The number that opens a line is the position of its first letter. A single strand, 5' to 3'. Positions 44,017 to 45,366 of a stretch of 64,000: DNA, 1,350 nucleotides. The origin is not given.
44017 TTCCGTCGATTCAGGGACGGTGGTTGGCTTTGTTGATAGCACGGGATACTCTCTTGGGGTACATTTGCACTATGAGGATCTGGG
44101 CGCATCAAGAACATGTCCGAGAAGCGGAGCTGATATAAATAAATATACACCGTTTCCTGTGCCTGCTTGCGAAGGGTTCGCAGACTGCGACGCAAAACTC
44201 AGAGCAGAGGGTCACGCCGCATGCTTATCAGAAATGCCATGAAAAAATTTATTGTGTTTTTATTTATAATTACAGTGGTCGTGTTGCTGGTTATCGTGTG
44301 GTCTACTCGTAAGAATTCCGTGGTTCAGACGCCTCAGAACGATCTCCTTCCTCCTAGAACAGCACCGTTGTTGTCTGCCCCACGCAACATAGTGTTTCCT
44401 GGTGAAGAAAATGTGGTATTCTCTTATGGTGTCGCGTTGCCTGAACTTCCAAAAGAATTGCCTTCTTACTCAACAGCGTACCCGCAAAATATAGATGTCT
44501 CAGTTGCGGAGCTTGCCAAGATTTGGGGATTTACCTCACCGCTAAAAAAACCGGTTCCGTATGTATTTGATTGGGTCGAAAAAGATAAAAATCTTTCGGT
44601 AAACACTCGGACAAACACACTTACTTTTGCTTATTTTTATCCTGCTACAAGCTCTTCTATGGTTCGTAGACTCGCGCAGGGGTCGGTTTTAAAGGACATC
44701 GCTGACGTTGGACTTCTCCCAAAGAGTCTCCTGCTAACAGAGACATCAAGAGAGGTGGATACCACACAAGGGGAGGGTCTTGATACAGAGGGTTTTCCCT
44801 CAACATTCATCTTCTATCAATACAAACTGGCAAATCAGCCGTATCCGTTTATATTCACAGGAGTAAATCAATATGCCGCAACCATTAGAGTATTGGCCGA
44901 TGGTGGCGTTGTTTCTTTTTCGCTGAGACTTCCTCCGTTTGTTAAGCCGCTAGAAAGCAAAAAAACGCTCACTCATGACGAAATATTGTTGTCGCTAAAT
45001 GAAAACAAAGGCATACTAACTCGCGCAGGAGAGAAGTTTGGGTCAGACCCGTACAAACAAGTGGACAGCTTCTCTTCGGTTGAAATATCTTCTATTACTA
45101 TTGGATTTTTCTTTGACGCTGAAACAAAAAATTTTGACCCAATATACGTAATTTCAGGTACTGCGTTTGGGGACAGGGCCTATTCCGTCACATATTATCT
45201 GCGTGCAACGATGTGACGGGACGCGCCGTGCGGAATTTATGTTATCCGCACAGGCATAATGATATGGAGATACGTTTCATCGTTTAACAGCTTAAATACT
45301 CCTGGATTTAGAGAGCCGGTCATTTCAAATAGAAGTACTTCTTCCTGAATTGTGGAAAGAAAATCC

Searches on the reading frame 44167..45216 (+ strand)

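Call 8: search_protein_families(library=pfam, proteins=[window:44167-45216:+], max_evalue=0.01)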
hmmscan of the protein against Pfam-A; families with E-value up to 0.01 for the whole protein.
window:44167-45216:+ (349 aa): 1 family
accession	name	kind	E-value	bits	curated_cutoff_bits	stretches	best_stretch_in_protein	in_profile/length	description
PF04420.19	CHD5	-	0.0075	16.6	29.3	0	6-74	76-144/159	CHD5-like protein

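Call 12: search_protein_families(library=ncbifam, proteins=[window:44167-45216:+], max_evalue=1)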
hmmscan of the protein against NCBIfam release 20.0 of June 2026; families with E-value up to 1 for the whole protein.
window:44167-45216:+ (349 aa): 1 family
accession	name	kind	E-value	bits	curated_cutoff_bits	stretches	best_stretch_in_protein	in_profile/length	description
TIGR02209.1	ftsL_broad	equivalog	0.3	11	42.45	1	25-55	1-31/85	cell division protein FtsL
